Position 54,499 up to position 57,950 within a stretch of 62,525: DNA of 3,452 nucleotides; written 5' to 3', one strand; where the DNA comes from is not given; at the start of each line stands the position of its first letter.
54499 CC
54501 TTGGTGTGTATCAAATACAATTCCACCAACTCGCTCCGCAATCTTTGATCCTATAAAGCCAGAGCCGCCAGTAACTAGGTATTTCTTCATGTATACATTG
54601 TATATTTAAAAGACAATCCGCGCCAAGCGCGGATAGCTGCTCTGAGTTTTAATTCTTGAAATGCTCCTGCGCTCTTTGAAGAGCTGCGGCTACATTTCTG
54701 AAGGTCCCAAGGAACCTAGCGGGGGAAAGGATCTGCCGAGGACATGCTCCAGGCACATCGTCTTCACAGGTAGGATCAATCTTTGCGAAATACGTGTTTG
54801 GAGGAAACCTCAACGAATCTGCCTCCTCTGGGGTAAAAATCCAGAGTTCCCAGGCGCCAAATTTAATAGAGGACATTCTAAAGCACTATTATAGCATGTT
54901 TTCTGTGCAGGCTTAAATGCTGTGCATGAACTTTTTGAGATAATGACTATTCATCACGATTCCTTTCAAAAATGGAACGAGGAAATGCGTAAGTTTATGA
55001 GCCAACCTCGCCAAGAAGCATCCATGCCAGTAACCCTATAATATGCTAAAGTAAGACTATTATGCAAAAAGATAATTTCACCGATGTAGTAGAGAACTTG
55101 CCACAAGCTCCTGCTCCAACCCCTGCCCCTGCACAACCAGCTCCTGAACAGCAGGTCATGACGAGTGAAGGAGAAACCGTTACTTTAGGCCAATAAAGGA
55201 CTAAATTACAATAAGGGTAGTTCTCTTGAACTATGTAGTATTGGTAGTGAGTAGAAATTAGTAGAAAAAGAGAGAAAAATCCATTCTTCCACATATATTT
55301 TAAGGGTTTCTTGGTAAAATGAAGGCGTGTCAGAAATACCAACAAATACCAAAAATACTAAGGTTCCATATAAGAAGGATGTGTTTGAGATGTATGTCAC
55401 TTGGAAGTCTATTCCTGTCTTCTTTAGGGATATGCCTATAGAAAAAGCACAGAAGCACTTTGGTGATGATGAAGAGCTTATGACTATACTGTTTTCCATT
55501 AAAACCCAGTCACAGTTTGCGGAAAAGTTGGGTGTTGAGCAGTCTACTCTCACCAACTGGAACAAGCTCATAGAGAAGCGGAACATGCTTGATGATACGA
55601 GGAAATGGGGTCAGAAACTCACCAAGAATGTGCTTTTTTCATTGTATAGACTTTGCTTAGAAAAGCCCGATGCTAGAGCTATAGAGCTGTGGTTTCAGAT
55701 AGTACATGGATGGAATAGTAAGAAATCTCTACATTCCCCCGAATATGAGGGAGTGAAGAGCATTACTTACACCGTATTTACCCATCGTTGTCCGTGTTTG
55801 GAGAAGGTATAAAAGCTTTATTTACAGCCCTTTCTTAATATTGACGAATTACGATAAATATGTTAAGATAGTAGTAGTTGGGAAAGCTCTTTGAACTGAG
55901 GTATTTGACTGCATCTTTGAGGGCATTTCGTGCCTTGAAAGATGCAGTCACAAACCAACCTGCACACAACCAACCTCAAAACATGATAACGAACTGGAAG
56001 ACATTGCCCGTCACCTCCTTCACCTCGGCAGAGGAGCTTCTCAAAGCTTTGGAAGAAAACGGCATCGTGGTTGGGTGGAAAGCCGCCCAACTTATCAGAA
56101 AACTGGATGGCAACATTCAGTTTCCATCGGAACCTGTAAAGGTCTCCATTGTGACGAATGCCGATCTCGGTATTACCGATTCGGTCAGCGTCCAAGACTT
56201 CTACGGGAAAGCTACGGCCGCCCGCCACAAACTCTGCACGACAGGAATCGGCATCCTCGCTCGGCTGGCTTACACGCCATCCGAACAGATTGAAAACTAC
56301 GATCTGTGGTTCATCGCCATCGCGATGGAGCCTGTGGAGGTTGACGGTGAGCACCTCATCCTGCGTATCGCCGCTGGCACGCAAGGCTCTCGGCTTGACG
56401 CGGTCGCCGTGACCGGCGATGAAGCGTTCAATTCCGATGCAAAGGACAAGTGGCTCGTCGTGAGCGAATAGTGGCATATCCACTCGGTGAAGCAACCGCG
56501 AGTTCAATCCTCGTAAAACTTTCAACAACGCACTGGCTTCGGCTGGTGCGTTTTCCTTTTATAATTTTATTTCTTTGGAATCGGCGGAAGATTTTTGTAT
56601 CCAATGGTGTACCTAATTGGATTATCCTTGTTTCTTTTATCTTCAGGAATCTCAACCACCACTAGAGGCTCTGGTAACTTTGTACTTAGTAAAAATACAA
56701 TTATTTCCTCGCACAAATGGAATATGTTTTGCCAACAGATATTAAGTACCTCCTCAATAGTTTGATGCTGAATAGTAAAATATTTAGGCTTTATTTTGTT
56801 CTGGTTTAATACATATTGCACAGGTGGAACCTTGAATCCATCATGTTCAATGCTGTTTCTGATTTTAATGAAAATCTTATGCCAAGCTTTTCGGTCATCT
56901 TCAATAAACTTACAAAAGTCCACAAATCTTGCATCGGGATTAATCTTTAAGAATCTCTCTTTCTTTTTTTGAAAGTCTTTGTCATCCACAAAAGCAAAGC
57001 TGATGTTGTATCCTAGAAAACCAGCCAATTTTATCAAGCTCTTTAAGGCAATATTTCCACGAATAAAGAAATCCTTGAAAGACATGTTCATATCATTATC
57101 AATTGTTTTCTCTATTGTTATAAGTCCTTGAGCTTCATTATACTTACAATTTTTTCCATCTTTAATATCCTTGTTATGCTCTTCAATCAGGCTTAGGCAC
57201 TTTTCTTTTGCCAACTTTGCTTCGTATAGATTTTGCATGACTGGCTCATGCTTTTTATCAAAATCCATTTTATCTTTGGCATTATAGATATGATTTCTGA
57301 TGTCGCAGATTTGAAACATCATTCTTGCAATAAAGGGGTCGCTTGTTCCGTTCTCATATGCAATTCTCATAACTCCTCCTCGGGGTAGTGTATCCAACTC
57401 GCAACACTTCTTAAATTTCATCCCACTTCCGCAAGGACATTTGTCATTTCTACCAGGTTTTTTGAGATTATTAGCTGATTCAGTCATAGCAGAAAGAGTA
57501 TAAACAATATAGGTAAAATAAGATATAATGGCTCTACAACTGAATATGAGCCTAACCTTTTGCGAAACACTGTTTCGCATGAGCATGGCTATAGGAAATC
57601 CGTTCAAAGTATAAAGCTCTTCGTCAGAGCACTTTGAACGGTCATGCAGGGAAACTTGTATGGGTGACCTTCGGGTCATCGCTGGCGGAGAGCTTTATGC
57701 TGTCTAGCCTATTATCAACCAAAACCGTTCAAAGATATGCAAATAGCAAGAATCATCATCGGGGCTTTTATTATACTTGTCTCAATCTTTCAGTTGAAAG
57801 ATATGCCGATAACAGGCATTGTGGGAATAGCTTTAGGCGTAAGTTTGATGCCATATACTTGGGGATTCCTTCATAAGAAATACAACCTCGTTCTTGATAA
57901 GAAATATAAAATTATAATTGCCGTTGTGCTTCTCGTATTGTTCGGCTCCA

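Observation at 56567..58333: SEC-C zinc motif plus RNxxxH (HEPN-like) protein divergent from a 3-TM protein: candidate defence/abortive-infection module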

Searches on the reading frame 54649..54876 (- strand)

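Call 4: search_protein_families(library=pfam, proteins=[window:54649-54876:-], max_evalue=1)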
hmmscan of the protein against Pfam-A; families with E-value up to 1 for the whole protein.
window:54649-54876:- (75 aa): 0 families

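Call 5: search_protein_families(library=padloc, proteins=[window:54649-54876:-], max_evalue=1)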
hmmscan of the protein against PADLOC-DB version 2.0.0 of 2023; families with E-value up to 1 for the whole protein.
window:54649-54876:- (75 aa): 0 families

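Call 6: search_protein_families(library=ncbifam, proteins=[window:54649-54876:-], max_evalue=1)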
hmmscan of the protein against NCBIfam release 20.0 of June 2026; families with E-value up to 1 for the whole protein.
window:54649-54876:- (75 aa): 1 family
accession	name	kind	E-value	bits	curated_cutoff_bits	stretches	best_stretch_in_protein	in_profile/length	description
NF003154.0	PRK04123.1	equivalog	0.11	11.2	428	1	22-65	218-261/554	ribulokinase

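Call 7: search_protein_families(library=phrogs, proteins=[window:54649-54876:-], max_evalue=1)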
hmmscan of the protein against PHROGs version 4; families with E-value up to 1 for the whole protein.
window:54649-54876:- (75 aa): 1 family
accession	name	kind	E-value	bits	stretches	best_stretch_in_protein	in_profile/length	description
phrog_19202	-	unknown function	0.25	12.4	1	62-74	33-45/61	-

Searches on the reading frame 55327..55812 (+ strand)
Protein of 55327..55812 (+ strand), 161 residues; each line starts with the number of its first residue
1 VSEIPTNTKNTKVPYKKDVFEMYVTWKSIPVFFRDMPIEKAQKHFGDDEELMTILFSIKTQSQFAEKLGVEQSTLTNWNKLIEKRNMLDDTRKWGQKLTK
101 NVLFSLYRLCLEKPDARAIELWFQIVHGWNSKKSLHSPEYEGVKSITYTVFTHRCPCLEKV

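Call 4: search_protein_families(library=pfam, proteins=[window:55327-55812:+], max_evalue=1)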
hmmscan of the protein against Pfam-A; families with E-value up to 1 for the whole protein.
window:55327-55812:+ (161 aa): 6 families
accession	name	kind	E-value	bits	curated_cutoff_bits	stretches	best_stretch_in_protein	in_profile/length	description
PF13022.12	HTH_Tnp_1_2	-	4.1e-05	24.1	27.9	1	57-134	25-104/122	Helix-turn-helix of insertion element transposase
PF01047.28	MarR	-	0.0055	17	24.6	1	60-89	19-48/59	MarR family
PF07022.19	Phage_CI_repr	-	0.037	14.8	22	1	58-80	12-34/65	Bacteriophage CI repressor helix-turn-helix domain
PF01381.28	HTH_3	-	0.043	14.3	23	1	60-78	11-29/55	Helix-turn-helix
PF01527.26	HTH_Tnp_1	-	0.049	14.3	24.1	1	62-91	27-57/75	Transposase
PF05269.17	Phage_CII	-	0.059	14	21.3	1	54-95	19-61/91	Bacteriophage CII protein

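Call 5: search_protein_families(library=padloc, proteins=[window:55327-55812:+], max_evalue=1)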
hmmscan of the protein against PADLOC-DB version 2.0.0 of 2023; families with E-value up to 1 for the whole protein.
window:55327-55812:+ (161 aa): 0 families

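Call 6: search_protein_families(library=ncbifam, proteins=[window:55327-55812:+], max_evalue=1)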
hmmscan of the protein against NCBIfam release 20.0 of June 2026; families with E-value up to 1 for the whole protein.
window:55327-55812:+ (161 aa): 1 family
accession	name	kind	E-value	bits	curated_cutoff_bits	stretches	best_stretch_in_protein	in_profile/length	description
NF007271.0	PRK09726.1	equivalog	0.022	14.7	79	1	60-81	27-48/88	type II toxin-antitoxin system antitoxin HipB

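Call 7: search_protein_families(library=phrogs, proteins=[window:55327-55812:+], max_evalue=1)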
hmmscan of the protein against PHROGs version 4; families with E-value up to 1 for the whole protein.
window:55327-55812:+ (161 aa): 21 families
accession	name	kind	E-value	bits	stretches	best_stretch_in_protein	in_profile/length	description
phrog_8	-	transcription regulation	0.0054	17.2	1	60-79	91-110/346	transcriptional regulator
phrog_409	-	transcription regulation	0.0075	17.8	1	59-85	25-52/127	transcriptional regulator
phrog_4779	-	transcription regulation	0.015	16.8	1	60-88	17-45/98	transcriptional regulator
phrog_7344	-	head and packaging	0.018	16.2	1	49-80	28-50/161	terminase small subunit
phrog_24579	-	head and packaging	0.029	15.4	1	59-133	32-106/126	terminase small subunit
phrog_35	-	transcription regulation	0.039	15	1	44-79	68-107/181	transcriptional repressor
phrog_2538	-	head and packaging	0.042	14.9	1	59-109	19-70/129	terminase small subunit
phrog_2339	-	DNA, RNA and nucleotide metabolism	0.061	14.3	1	59-79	39-59/98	HTH DNA binding protein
phrog_19047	-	transcription regulation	0.065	13.9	1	61-105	213-258/269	transcriptional regulator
phrog_191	-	transcription regulation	0.071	14.4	1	57-88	22-61/106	CII-like transcriptional activator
phrog_4745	-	DNA, RNA and nucleotide metabolism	0.083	13.7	1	60-80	33-53/107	DNA binding protein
phrog_34953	-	unknown function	0.089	13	1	63-151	12-97/315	-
phrog_4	-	transcription regulation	0.089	12.7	1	60-80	149-167/400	transcriptional repressor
phrog_309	-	head and packaging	0.11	13.5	1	60-133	158-254/319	terminase small subunit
phrog_25121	-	head and packaging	0.14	12.8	1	59-106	16-63/263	virion structural protein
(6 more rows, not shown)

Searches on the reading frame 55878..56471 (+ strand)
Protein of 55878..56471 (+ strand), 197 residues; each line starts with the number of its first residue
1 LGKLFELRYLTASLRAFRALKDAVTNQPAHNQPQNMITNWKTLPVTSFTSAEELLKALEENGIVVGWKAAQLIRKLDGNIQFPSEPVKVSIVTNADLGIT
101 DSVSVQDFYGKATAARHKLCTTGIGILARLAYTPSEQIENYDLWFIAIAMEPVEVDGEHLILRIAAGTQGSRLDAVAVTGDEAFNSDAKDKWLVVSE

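Call 4: search_protein_families(library=pfam, proteins=[window:55878-56471:+], max_evalue=1)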
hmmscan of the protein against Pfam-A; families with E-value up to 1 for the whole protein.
window:55878-56471:+ (197 aa): 0 families

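Call 5: search_protein_families(library=padloc, proteins=[window:55878-56471:+], max_evalue=1)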
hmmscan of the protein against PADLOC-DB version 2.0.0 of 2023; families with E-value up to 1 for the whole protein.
window:55878-56471:+ (197 aa): 0 families

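Call 6: search_protein_families(library=ncbifam, proteins=[window:55878-56471:+], max_evalue=1)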
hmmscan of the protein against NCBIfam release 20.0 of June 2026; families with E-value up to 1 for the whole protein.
window:55878-56471:+ (197 aa): 0 families

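Call 7: search_protein_families(library=phrogs, proteins=[window:55878-56471:+], max_evalue=1)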
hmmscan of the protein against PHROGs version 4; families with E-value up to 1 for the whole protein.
window:55878-56471:+ (197 aa): 1 family
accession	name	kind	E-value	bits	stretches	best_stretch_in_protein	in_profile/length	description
phrog_4794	-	unknown function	0.15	13.9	1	38-67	51-79/82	-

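Call 96: find_homologous_proteins(query=window:55878-56468:+, max_evalue=0.001)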
Query window:55878-56468:+ (197 aa): 6 proteins with E <= 0.001 among 364 candidates.
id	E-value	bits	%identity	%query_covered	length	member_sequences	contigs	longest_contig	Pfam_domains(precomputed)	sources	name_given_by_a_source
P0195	1.3e-99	349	100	82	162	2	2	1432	-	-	-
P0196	1.3e-82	294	84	82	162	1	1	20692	-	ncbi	-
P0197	2.0e-78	280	81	82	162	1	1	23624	-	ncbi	-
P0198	1.2e-70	255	78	82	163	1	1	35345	-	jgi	jgi:hypothetical protein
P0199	2.3e-48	182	59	82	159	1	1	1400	-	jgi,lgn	jgi:hypothetical protein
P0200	1.5e-40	157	52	80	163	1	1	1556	-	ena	-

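Call 97: find_encoding_contigs(protein=P0198, flank=6000, max_places=2)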
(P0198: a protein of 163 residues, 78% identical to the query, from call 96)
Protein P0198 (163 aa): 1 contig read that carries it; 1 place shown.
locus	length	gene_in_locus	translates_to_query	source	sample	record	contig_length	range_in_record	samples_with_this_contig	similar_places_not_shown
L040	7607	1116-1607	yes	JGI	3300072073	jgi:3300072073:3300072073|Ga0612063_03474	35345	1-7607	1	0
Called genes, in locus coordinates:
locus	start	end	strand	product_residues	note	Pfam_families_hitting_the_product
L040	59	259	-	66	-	-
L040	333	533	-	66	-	-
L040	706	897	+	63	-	PF01541:GIY-YIG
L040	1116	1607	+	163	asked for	-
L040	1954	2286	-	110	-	-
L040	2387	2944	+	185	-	PF09335:VTT_dom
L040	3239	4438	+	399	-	PF00814:TsaD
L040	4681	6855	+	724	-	PF00133:tRNA-synt_1, PF01406:tRNA-synt_1e (faint), PF09334:tRNA-synt_1g, PF13603:tRNA-synt_1_2 (faint), PF00133:tRNA-synt_1, PF08264:Anticodon_1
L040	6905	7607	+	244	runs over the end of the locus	PF13367:PrsW-protease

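Call 98: find_encoding_contigs(protein=P0196, flank=6000, max_places=2)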
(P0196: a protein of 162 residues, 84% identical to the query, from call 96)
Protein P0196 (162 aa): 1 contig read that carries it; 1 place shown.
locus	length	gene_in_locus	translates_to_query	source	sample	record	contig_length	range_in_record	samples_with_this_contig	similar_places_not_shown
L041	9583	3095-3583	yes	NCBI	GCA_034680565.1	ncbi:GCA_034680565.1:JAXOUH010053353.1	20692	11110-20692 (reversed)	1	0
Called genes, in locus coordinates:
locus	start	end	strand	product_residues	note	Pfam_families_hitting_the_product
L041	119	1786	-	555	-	PF00239:Resolvase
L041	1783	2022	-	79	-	-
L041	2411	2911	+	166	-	-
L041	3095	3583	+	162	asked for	-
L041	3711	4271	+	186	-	-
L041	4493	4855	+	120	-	PF09966:DUF2200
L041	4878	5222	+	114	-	-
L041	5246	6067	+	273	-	-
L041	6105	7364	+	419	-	PF00814:TsaD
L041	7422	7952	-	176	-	-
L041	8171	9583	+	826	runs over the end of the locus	PF00133:tRNA-synt_1, PF09334:tRNA-synt_1g (weak), PF08264:Anticodon_1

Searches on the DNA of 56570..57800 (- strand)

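Call 68: search_rna_families(source=window, start=57400, end=57800, threshold=gathering, show_alignments=1)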
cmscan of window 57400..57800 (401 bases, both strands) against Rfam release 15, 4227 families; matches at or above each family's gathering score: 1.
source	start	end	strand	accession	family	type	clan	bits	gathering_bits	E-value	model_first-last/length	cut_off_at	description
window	57549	57680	+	RF03000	LOOT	Gene; sRNA;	-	74.6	46.4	2.2e-14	1-121/121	no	LOOT RNA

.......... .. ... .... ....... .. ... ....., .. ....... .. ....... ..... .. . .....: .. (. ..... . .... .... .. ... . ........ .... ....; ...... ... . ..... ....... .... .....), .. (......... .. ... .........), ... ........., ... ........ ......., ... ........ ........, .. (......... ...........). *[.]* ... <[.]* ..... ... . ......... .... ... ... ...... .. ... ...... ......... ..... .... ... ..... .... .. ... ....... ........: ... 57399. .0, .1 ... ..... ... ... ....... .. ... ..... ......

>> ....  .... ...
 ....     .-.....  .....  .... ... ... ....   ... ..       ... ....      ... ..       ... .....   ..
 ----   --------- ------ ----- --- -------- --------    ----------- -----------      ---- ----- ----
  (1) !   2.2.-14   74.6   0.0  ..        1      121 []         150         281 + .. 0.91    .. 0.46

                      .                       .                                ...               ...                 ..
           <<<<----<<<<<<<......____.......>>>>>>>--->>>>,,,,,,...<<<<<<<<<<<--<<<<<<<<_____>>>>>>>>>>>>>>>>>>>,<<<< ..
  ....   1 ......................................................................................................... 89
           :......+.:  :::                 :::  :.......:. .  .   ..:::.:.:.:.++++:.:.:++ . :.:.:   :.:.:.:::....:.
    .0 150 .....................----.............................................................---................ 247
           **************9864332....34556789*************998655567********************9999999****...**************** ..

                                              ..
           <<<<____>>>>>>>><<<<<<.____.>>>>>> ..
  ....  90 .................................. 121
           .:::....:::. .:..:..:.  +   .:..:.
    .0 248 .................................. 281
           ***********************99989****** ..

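Call 92: search_rna_families(sources=[L002, L003, L007, L009, L010, L011, L012, L013, L015, L016, L017, L018], threshold=gathering)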
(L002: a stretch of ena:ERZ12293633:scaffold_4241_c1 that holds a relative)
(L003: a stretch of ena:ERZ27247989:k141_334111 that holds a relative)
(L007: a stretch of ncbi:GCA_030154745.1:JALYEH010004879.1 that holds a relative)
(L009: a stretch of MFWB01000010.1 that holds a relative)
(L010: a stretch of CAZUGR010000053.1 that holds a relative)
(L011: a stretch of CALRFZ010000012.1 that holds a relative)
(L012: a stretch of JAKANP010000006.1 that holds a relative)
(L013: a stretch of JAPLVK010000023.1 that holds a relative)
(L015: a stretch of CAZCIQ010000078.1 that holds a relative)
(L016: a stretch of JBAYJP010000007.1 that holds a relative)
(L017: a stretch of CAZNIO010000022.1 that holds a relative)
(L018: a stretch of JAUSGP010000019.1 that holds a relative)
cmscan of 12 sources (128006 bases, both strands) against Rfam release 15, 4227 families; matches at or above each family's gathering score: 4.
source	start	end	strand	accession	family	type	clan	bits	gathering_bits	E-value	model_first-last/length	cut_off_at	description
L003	5084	5202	-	RF03000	LOOT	Gene; sRNA;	-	92.6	46.4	4.2e-16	1-121/121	no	LOOT RNA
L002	4645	4766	-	RF03000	LOOT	Gene; sRNA;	-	86.5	46.4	1.2e-14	1-121/121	no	LOOT RNA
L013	253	324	+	RF00005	tRNA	Gene; tRNA;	CL00001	69.3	29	9.9e-13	1-71/71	no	tRNA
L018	2521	2603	+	RF00005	tRNA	Gene; tRNA;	CL00001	61.2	29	1.7e-10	1-71/71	no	tRNA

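Call 93: search_rna_families(sources=[L019, L020, L021, L023, L024, L025, L026, L027, L029, L030], threshold=gathering)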
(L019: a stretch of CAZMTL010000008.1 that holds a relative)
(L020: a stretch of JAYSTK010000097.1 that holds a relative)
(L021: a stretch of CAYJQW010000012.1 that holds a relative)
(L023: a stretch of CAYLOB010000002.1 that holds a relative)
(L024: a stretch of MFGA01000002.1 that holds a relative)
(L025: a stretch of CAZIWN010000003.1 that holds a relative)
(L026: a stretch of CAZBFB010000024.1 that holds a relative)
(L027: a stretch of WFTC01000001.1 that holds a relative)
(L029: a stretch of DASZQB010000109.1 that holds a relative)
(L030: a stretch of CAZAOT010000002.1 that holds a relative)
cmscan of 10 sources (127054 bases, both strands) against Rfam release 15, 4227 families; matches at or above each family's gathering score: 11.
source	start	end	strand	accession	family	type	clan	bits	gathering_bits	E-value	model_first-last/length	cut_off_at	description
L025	7567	7917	+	RF00023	tmRNA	Gene;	CL00001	117.3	47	6.7e-45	1-374/374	no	transfer-messenger RNA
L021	5754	5826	+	RF00005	tRNA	Gene; tRNA;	CL00001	74.2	29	4.5e-14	1-71/71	no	tRNA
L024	15282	15355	+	RF00005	tRNA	Gene; tRNA;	CL00001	72.4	29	1.3e-13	1-71/71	no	tRNA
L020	10119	10190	+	RF00005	tRNA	Gene; tRNA;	CL00001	62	29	1e-10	1-71/71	no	tRNA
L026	3585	3668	+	RF00005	tRNA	Gene; tRNA;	CL00001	60.5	29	2.5e-10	1-71/71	no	tRNA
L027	12576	12662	+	RF00005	tRNA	Gene; tRNA;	CL00001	60.3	29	2.9e-10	1-71/71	no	tRNA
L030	12044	12115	-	RF00005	tRNA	Gene; tRNA;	CL00001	59.3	29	5.5e-10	1-71/71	no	tRNA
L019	7784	7868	+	RF00005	tRNA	Gene; tRNA;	CL00001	57.4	29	1.8e-09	1-71/71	no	tRNA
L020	156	241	+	RF00005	tRNA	Gene; tRNA;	CL00001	55.4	29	6.7e-09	1-71/71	no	tRNA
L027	6578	6666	+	RF00005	tRNA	Gene; tRNA;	CL00001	55.3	29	6.8e-09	1-71/71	no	tRNA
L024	5597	5680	+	RF00005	tRNA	Gene; tRNA;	CL00001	51.9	29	6.1e-08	1-71/71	no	tRNA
